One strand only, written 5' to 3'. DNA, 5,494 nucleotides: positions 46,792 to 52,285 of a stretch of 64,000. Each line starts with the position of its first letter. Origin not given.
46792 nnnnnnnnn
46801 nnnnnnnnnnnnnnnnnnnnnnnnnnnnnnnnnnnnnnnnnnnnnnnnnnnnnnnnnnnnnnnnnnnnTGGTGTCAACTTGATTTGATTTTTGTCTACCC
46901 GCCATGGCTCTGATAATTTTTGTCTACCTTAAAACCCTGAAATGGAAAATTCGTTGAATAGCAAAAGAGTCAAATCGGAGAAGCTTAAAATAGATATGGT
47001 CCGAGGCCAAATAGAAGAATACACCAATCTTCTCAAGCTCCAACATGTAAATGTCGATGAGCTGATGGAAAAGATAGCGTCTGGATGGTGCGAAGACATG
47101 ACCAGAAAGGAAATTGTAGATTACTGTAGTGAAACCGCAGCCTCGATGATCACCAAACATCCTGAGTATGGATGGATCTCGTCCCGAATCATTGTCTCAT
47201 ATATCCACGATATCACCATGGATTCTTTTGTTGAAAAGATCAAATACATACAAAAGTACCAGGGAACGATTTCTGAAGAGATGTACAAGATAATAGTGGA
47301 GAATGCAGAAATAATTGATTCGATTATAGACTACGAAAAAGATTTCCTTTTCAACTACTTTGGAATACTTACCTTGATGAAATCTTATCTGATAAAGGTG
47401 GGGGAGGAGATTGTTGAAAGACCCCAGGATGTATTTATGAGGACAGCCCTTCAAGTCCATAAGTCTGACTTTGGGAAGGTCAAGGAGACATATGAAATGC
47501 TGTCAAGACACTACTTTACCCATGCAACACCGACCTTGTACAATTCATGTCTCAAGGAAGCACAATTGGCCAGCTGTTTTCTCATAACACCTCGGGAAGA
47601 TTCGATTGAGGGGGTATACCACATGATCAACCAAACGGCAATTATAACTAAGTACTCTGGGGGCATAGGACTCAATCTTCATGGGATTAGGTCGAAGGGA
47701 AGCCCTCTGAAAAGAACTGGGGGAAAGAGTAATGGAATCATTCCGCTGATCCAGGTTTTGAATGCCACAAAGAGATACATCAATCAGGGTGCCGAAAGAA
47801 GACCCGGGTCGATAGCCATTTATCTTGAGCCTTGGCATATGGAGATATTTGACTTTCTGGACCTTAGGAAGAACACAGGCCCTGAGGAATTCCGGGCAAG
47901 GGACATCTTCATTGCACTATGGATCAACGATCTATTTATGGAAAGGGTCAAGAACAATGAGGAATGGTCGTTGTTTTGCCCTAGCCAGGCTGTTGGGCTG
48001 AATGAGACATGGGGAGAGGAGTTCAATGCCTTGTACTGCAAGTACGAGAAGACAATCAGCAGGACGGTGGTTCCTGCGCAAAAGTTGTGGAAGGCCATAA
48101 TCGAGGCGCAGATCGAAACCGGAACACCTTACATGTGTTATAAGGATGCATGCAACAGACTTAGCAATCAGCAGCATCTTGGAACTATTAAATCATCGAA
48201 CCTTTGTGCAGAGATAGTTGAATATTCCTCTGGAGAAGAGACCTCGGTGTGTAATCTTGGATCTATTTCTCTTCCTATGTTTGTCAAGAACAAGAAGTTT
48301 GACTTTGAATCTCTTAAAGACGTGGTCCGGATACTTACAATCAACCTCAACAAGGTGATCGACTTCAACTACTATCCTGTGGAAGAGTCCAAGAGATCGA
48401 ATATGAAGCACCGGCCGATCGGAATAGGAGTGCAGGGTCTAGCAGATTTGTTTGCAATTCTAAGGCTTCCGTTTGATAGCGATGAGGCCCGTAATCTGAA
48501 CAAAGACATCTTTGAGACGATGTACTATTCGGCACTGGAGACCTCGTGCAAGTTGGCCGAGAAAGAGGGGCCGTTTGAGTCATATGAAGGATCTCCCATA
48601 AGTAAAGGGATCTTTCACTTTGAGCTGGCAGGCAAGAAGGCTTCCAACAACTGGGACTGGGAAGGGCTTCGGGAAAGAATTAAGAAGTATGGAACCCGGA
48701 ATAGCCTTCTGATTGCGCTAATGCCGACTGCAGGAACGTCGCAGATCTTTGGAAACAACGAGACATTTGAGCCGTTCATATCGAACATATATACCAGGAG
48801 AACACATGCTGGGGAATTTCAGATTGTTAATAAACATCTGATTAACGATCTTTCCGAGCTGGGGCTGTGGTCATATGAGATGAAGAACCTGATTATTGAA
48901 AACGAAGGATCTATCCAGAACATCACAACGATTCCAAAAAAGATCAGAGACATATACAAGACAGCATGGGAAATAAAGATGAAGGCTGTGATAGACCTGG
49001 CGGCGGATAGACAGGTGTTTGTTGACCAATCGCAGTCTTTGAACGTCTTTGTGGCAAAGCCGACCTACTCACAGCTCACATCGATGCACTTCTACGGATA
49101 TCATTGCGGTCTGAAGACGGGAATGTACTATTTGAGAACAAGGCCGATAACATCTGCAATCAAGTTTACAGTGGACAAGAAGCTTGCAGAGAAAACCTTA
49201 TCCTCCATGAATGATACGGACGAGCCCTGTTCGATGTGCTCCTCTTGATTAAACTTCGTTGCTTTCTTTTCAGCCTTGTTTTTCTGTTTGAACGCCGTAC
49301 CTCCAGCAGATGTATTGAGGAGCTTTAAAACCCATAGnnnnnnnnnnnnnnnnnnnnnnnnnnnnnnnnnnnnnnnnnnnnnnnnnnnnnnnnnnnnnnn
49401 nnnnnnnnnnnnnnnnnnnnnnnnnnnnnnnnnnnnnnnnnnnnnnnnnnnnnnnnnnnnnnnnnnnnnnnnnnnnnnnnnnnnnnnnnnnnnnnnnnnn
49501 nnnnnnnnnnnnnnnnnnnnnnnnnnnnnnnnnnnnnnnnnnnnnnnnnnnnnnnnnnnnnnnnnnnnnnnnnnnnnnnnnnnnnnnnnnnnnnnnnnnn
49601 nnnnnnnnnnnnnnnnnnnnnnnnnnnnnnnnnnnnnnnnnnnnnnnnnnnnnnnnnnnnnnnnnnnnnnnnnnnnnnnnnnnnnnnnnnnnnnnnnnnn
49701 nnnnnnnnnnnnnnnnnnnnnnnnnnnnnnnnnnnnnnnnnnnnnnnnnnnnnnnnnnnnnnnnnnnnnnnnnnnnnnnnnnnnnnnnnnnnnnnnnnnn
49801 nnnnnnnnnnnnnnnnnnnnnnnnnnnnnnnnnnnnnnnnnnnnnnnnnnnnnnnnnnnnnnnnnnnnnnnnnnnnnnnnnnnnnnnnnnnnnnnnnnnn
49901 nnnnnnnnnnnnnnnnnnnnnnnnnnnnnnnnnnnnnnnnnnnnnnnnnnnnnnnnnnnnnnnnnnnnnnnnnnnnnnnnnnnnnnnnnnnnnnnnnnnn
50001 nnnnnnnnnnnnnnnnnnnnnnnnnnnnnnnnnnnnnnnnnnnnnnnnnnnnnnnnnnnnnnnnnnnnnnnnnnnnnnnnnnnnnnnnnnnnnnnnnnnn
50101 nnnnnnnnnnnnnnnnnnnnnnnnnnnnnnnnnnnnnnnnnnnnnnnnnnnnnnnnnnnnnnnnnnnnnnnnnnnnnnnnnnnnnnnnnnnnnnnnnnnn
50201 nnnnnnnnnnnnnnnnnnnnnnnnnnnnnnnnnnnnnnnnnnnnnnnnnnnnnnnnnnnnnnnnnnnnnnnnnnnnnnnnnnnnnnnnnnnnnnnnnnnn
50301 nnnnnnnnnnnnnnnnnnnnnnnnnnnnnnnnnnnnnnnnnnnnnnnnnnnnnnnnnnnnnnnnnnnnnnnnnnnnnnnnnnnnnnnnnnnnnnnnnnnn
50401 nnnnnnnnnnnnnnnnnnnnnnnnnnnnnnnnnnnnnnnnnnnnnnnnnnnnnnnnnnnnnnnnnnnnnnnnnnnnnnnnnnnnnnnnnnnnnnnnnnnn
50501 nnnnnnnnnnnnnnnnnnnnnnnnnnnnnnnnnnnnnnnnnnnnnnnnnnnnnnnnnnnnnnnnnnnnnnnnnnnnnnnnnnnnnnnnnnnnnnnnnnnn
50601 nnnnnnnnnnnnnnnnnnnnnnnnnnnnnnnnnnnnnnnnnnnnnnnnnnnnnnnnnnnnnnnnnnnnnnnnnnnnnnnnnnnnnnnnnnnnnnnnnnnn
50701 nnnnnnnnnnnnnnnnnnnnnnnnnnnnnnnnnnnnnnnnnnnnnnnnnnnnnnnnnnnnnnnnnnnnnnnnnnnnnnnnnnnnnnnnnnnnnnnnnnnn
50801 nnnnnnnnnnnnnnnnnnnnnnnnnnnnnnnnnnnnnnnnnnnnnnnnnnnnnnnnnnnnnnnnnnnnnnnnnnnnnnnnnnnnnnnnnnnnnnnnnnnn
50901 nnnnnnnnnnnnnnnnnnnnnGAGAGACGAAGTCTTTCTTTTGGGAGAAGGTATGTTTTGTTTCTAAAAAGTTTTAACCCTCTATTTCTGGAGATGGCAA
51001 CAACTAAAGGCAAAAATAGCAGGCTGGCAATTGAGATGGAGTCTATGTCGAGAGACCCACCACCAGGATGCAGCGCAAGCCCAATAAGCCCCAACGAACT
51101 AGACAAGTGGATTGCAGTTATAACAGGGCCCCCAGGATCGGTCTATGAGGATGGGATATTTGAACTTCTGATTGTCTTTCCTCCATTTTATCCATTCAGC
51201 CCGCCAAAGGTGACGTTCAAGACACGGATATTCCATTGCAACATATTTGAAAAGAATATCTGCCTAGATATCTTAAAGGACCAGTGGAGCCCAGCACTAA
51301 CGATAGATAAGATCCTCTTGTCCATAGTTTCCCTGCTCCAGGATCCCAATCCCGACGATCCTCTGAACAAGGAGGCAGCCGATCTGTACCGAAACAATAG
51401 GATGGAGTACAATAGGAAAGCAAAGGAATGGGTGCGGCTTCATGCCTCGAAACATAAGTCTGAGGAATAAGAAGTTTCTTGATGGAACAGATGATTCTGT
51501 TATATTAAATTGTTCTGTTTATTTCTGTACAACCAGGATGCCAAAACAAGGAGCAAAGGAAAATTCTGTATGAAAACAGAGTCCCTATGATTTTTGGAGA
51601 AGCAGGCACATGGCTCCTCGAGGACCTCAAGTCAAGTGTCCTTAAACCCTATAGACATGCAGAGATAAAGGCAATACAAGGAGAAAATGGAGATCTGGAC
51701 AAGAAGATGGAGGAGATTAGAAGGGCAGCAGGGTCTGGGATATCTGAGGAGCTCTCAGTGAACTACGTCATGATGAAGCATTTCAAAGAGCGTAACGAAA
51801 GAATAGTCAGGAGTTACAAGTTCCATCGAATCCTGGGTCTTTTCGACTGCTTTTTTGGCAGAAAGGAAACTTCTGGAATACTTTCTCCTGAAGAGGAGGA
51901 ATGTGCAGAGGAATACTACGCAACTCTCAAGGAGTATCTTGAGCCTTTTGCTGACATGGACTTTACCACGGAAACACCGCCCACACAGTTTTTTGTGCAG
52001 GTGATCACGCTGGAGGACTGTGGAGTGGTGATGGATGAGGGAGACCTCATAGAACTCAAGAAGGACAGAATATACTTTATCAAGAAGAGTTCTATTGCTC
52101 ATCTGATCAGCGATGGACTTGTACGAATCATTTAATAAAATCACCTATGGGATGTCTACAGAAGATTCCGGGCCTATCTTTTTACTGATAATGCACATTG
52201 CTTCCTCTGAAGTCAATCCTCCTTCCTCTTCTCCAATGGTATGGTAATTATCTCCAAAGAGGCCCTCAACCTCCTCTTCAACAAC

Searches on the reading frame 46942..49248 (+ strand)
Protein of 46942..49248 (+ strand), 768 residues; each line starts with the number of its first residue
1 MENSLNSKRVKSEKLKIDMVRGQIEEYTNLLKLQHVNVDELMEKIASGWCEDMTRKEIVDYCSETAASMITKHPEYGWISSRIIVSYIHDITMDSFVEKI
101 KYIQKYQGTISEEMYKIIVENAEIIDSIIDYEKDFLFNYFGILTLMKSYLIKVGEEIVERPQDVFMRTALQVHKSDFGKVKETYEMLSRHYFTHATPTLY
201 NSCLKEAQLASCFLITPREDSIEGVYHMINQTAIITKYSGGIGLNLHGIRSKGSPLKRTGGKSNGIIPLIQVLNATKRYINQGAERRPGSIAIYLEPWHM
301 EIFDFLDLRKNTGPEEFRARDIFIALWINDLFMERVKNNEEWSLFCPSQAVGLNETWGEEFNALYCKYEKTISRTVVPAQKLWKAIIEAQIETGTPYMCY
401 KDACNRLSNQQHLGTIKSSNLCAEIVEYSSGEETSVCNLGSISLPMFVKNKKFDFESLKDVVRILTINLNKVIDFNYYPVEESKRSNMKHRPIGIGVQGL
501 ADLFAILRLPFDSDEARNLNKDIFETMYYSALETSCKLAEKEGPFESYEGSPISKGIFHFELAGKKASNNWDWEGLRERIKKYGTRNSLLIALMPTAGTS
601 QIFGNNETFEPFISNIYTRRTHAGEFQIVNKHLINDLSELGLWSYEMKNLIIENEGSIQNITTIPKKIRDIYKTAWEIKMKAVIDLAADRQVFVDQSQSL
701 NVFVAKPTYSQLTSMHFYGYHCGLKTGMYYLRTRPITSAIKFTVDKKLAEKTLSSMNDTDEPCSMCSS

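Call 57: search_protein_families(library=pfam, proteins=[window:46942-49248:+], max_evalue=0.001)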
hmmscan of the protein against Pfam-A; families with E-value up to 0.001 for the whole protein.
window:46942-49248:+ (768 aa): 2 families
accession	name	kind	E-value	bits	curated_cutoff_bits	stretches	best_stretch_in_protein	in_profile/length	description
PF02867.20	Ribonuc_red_lgC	-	1.9e-214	713.6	23.9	1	210-730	1-523/523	Ribonucleotide reductase, barrel domain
PF00317.26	Ribonuc_red_lgN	-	1.5e-20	73.5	28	1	136-205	2-75/77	Ribonucleotide reductase, all-alpha domain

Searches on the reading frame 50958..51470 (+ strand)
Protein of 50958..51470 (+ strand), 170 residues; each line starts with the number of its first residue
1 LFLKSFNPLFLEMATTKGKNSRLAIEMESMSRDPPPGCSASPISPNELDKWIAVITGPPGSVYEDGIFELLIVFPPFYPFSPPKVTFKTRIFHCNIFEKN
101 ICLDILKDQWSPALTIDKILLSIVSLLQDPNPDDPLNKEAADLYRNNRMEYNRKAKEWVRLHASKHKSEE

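Call 57: search_protein_families(library=pfam, proteins=[window:50958-51470:+], max_evalue=0.001)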
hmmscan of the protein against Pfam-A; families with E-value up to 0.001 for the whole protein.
window:50958-51470:+ (170 aa): 1 family
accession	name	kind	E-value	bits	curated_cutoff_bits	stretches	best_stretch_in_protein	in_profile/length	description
PF00179.31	UQ_con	-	1.1e-47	161.6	27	1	22-158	1-139/140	Ubiquitin-conjugating enzyme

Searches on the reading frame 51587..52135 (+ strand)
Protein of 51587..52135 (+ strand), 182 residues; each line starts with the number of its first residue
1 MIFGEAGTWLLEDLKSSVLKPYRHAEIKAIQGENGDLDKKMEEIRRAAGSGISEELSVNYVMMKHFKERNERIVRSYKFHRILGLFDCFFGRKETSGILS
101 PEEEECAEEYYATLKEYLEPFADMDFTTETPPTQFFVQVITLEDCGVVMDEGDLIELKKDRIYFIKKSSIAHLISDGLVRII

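Call 57: search_protein_families(library=pfam, proteins=[window:51587-52135:+], max_evalue=0.001)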
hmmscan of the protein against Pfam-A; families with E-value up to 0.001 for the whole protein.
window:51587-52135:+ (182 aa): 1 family
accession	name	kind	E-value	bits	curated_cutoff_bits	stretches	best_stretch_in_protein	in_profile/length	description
PF24997.1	PSF1_C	-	0.00013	22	27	1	136-179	4-49/54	PSF1 C-terminal domain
